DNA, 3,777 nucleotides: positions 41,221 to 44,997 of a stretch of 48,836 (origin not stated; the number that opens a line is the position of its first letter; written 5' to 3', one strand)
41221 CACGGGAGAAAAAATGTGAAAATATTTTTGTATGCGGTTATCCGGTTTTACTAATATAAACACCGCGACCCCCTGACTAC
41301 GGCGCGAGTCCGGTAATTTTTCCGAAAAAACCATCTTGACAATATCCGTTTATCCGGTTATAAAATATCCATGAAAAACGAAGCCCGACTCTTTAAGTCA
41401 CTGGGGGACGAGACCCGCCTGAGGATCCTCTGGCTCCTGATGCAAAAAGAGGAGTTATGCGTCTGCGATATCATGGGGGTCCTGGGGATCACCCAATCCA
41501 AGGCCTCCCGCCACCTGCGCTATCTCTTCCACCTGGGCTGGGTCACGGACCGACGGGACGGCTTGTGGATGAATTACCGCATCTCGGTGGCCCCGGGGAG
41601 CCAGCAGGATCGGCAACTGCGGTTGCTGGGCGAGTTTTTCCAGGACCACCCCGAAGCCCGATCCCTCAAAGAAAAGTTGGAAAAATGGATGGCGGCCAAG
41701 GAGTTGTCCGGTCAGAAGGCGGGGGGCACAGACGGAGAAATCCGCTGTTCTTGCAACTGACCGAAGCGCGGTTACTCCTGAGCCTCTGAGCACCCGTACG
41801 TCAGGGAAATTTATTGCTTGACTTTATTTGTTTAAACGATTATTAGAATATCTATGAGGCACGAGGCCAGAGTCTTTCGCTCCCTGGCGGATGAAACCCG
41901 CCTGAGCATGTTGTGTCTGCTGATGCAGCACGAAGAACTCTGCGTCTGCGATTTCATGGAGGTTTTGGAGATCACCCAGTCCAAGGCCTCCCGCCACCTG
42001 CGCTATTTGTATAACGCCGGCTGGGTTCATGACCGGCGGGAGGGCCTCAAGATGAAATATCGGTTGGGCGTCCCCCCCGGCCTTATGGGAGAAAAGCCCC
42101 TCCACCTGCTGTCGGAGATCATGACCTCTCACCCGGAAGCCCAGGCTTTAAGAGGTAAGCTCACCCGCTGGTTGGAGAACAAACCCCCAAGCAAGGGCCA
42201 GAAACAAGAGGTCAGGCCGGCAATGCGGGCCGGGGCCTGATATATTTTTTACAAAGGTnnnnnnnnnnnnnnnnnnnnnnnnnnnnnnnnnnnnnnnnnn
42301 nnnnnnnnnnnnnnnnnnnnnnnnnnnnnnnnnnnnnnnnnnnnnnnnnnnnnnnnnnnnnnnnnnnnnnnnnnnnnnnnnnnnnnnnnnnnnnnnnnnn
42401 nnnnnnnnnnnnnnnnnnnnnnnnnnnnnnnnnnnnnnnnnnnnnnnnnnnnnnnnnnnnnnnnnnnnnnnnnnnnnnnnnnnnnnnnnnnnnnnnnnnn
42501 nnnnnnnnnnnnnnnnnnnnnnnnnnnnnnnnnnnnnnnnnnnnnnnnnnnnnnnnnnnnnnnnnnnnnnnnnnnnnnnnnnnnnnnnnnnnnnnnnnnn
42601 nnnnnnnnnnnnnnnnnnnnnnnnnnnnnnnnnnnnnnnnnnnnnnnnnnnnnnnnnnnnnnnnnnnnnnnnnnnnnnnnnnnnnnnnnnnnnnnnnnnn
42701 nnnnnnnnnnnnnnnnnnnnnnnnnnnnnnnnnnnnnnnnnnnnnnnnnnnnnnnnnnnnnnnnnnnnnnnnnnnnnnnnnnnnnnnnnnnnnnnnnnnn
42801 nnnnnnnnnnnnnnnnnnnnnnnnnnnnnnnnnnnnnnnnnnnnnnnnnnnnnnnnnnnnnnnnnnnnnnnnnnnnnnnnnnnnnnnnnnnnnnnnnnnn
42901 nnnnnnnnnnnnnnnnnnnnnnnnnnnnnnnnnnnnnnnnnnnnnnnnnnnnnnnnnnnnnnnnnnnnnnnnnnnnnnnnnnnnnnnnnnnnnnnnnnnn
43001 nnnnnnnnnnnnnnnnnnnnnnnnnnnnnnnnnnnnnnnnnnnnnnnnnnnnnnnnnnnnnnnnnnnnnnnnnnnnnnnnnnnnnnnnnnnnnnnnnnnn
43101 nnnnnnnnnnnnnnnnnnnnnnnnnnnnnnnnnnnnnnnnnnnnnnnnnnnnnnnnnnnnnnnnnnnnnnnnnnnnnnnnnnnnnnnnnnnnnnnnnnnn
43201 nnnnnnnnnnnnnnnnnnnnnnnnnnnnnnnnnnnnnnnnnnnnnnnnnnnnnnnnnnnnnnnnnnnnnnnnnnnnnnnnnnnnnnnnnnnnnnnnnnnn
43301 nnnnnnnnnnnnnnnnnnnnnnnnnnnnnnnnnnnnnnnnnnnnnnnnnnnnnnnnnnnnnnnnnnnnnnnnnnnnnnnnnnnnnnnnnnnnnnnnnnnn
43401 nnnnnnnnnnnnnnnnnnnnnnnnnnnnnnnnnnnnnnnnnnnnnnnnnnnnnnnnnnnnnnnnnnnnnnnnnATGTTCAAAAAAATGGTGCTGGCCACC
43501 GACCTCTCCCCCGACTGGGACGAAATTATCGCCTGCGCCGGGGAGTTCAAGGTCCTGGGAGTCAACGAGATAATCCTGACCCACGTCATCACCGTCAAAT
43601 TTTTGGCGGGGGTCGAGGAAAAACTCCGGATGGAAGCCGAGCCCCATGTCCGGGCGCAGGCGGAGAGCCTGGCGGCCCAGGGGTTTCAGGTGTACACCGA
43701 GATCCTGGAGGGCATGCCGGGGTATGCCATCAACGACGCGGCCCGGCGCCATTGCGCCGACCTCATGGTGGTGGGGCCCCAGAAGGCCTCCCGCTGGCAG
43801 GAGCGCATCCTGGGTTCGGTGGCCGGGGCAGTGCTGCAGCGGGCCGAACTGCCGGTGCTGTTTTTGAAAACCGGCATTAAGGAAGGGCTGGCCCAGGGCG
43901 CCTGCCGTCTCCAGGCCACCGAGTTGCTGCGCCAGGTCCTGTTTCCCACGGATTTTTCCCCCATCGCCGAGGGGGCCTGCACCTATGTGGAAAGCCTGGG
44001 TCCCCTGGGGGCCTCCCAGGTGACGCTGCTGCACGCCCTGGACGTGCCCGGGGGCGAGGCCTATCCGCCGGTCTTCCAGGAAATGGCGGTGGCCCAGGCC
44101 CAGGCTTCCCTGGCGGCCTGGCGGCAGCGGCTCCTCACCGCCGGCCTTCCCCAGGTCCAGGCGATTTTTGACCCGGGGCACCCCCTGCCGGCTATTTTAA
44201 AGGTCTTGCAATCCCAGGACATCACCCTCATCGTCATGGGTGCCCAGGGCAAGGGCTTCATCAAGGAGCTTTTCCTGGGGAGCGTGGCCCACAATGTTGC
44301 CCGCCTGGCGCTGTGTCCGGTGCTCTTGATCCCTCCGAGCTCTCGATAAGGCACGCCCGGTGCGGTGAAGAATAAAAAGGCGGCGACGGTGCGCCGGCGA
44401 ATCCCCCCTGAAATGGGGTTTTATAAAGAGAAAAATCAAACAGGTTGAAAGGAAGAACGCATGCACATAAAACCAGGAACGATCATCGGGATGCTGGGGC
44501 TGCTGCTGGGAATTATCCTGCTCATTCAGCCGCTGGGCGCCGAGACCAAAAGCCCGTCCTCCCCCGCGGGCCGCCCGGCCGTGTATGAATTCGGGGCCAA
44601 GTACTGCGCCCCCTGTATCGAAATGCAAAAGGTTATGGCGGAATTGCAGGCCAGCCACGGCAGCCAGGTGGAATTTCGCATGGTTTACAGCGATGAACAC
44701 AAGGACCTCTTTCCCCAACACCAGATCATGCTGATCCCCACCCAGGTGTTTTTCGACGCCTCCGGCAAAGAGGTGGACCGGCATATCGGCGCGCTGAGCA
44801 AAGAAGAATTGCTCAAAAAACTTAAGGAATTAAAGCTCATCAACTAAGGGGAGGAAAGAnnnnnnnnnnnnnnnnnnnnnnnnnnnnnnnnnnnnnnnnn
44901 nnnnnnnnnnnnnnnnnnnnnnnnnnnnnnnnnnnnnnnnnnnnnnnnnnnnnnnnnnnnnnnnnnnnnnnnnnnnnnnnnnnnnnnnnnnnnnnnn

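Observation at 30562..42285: A shared CCG-WWTAW-CCGGTT box in the -35/-10 spacer of six promoters suggests one ArsR-type regulon over an uncharacterised envelope/metalloid-stress island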

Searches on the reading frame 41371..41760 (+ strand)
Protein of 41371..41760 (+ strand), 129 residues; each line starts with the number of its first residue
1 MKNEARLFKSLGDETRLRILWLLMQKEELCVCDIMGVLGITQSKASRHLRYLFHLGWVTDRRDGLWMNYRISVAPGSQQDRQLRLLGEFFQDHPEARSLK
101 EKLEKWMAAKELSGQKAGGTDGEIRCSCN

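Call 6: search_protein_families(library=pfam, proteins=[window:41371-41760:+], max_evalue=0.01)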
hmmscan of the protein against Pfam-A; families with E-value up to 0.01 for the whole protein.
window:41371-41760:+ (129 aa): 6 families
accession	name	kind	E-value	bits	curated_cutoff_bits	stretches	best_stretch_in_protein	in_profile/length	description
PF01022.26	HTH_5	-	5.4e-13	49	22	1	13-58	1-45/47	Bacterial regulatory protein, arsR family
PF12840.13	HTH_20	-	4.6e-06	26.9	27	1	11-50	1-40/51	Helix-turn-helix domain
PF13601.12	HTH_34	-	0.00023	21.7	27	1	16-59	2-45/80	Winged helix DNA-binding domain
PF01047.28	MarR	-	0.00071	19.9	24.6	1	14-62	3-51/59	MarR family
PF13412.12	HTH_24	-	0.00083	19.3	21.9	1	13-50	2-39/48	Winged helix-turn-helix DNA-binding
PF09339.16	HTH_IclR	-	0.0089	16.2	22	0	17-59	6-49/52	IclR helix-turn-helix domain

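Call 14: find_related_loci(query=window:41371-41760:+, collection=genome_contigs, flank=10000)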
Query window:41371-41760:+ (129 aa) in genome_contigs; peptide patterns used: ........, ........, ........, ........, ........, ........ (x = any residue, [..] = any of these).
96 stretches matched a pattern; 17 encode a relative of the query (tblastn E <= 1e-3); 17 distinct loci.
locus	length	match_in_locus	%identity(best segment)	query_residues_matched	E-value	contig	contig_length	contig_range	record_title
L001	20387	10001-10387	83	1-129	4e-73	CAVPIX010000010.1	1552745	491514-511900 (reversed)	MAG: uncultured delta proteobacterium isolate MFD00032.bin.1.71 genome assembly, contig: contig_14299, whole genome shot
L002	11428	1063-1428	71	1-129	4e-59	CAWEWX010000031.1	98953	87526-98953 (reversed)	MAG: uncultured delta proteobacterium isolate MFD03323.bin.3.266 genome assembly, contig: contig_36916, whole genome sho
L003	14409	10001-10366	71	1-129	4e-59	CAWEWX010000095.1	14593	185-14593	MAG: uncultured delta proteobacterium isolate MFD03323.bin.3.266 genome assembly, contig: contig_67198, whole genome sho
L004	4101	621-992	69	1-127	7e-59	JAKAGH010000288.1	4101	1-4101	MAG: Deltaproteobacteria bacterium isolate WY2.bin14 NODE_45859_length_4101_cov_1.419980, whole genome shotgun sequence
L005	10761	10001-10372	68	1-129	5e-59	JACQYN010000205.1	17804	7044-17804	MAG: Deltaproteobacteria bacterium isolate NC_groundwater_1542_Pr4_S-0.65um_58_23 SR1-18-Sp65_coassembly_scaffold_305511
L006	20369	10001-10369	71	1-129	7e-59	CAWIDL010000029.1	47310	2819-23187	MAG: uncultured delta proteobacterium isolate MFD01231.bin.1.21 genome assembly, contig: contig_9294, whole genome shotg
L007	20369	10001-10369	70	1-129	2e-58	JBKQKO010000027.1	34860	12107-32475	MAG: Desulfobaccales bacterium isolate CRr1A1B1C__bin_77 CRr1A1B1C_000000077971, whole genome shotgun sequence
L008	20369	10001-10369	67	1-129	1e-57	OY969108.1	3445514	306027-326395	MAG: uncultured delta proteobacterium isolate MFD01828.bin.c.1 genome assembly, chromosome: 1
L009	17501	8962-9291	77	1-110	6e-58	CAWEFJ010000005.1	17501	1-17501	MAG: uncultured delta proteobacterium isolate MFD00991.bin.2.24 genome assembly, contig: contig_36321, whole genome shot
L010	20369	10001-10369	69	1-129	4e-57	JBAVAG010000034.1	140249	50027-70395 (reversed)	MAG: Desulfobaccales bacterium isolate MFD09281_ilm_asm_bin32 k127_440399, whole genome shotgun sequence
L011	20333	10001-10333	75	1-111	1e-56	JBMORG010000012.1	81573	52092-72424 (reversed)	MAG: Thermodesulfobacteriota bacterium isolate Betzabe_MAG174 MAG174_12, whole genome shotgun sequence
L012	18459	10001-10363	69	1-127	1e-55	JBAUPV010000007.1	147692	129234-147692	MAG: Desulfobaccales bacterium isolate MFD09440_ilm_asm_bin37 k127_134734, whole genome shotgun sequence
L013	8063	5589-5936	71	1-119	2e-55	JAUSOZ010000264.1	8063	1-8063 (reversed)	MAG: Deltaproteobacteria bacterium isolate E21_metabat.bin.24 E21_k141_39142, whole genome shotgun sequence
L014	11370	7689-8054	66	1-129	4e-56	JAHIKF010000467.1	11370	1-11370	MAG: Proteobacteria bacterium isolate KR13_N1.mb.39 KR13_N1.mb.39_k141_220501, whole genome shotgun sequence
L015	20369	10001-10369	70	1-129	8e-59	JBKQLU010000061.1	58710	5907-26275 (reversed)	MAG: Desulfobaccales bacterium isolate CRr3G3H3I__bin_20 CRr3G3H3I_000000233130, whole genome shotgun sequence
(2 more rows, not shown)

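Call 30: search_protein_families(library=ncbifam, proteins=[window:41371-41760:+], max_evalue=0.01)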
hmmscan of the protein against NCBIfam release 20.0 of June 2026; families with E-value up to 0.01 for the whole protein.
window:41371-41760:+ (129 aa): 9 families
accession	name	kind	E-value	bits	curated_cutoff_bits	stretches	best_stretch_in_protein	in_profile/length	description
NF033788.1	HTH_metalloreg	subfamily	1.4e-23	82.5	55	1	5-72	2-69/77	metalloregulator ArsR/SmtB family transcription factor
NF007528.0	PRK10141.1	subfamily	5.8e-19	68.1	97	1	5-72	7-74/117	metalloregulator ArsR/SmtB family transcription factor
NF045707.1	Dbac_1936_reg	equivalog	2e-08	34.1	115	1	2-72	5-74/99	ArsR/SmtB-type metalloregulator TsoR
NF033789.1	repress_SdpR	subfamily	6e-08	32.5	100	1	8-72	2-65/79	autorepressor SdpR family transcription factor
NF041413.1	ArsR_Rv2640c_fam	equivalog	9.9e-07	29.2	155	1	8-71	36-101/118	Rv2640c family ArsR-like transcriptional regulator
NF047906.1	CdPbTransRegCmtR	equivalog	2.9e-05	23.9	150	1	5-72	12-78/104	Cd(II)/Pb(II)-sensing metalloregulatory transcriptional regulator CmtR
NF040642.1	sulf_sens_BigR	equivalog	3.7e-05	23.7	155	1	4-74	10-79/95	sulfite-sensing transcriptional repressor BigR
NF053602.1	Phr_regulator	exception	0.00014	21.5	320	1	5-62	3-59/191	heat shock transcription regulator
NF052532.1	TransRegPagRBaca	equivalog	0.0003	20.8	170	1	2-71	15-83/99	transcriptional repressor PagR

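Call 57: search_solved_structures(query=window:41371-41760:+, max_evalue=0.00001, show_alignments=2)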
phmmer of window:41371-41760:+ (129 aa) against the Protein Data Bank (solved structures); distinct sequences matched with E-value up to 0.00001: 6.
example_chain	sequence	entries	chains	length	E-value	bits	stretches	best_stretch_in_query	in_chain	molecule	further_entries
1u2w_A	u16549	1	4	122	9e-14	55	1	5-71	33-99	Cadmium efflux system accessory protein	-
3f72_A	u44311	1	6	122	1.1e-13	54.7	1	5-71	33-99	Cadmium efflux system accessory protein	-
9t6t_A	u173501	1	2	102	1.7e-09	41.2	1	5-71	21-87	Lmo1102 protein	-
9t6r_A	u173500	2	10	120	2.1e-09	40.8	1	5-72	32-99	Lmo1102 protein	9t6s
1r1t_A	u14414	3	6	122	3.6e-07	33.6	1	5-71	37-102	Transcriptional repressor smtB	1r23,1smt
1r22_A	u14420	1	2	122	9.5e-06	29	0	5-71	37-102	Transcriptional repressor smtB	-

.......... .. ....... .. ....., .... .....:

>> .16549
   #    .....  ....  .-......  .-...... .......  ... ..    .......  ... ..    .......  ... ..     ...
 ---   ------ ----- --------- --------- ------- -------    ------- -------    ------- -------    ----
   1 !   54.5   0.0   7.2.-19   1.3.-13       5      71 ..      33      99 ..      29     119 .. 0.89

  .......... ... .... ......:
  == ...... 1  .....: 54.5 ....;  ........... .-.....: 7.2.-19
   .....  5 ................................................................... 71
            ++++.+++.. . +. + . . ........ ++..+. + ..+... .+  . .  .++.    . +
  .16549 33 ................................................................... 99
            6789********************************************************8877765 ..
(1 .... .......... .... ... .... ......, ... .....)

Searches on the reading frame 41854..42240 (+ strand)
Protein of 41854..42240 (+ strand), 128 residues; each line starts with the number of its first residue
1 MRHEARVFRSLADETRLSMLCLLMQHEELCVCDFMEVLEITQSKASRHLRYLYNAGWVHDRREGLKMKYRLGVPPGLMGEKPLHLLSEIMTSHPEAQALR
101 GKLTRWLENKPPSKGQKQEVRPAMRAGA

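Call 6: search_protein_families(library=pfam, proteins=[window:41854-42240:+], max_evalue=0.01)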
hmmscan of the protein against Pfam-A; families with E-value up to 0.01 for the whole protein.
window:41854-42240:+ (128 aa): 5 families
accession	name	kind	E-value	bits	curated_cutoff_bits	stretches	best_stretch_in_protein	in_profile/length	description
PF01022.26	HTH_5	-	2.7e-14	53.2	22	1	13-58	1-45/47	Bacterial regulatory protein, arsR family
PF13601.12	HTH_34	-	0.00042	20.8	27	1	16-60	2-46/80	Winged helix DNA-binding domain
PF12840.13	HTH_20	-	0.00091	19.6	27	1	11-56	1-46/51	Helix-turn-helix domain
PF01047.28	MarR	-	0.001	19.4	24.6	1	14-59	3-48/59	MarR family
PF01978.25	TrmB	-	0.0016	18.7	25.6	1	22-70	16-63/68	Sugar-specific transcriptional regulator TrmB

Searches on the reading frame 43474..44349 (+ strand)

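Call 6: search_protein_families(library=pfam, proteins=[window:43474-44349:+], max_evalue=0.01)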
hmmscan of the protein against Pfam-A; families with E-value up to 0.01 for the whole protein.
window:43474-44349:+ (291 aa): 1 family
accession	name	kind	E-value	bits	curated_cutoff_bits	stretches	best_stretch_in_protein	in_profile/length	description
PF00582.32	Usp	-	1.6e-40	139.4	24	2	153-287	3-141/141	Universal stress protein family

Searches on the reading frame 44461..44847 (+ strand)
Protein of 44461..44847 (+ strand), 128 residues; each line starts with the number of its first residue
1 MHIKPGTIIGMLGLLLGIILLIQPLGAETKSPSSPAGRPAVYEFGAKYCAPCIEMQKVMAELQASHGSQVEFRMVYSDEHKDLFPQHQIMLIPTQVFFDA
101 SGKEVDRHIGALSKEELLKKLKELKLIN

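Call 6: search_protein_families(library=pfam, proteins=[window:44461-44847:+], max_evalue=0.01)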
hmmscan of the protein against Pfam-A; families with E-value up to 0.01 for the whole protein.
window:44461-44847:+ (128 aa): 4 families
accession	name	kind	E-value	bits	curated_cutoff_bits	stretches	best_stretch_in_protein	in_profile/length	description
PF00085.26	Thioredoxin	-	9.1e-11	42.1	23.5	1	38-122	19-102/103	Thioredoxin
PF13098.12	Thioredoxin_2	-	1.3e-08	35.6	27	1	36-121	4-104/104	Thioredoxin-like domain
PF14595.12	Thioredoxin_9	-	0.002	18.5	25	1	44-106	48-112/129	Thioredoxin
PF13743.12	Thioredoxin_5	-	0.0055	16.9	27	0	48-81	7-40/186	Thioredoxin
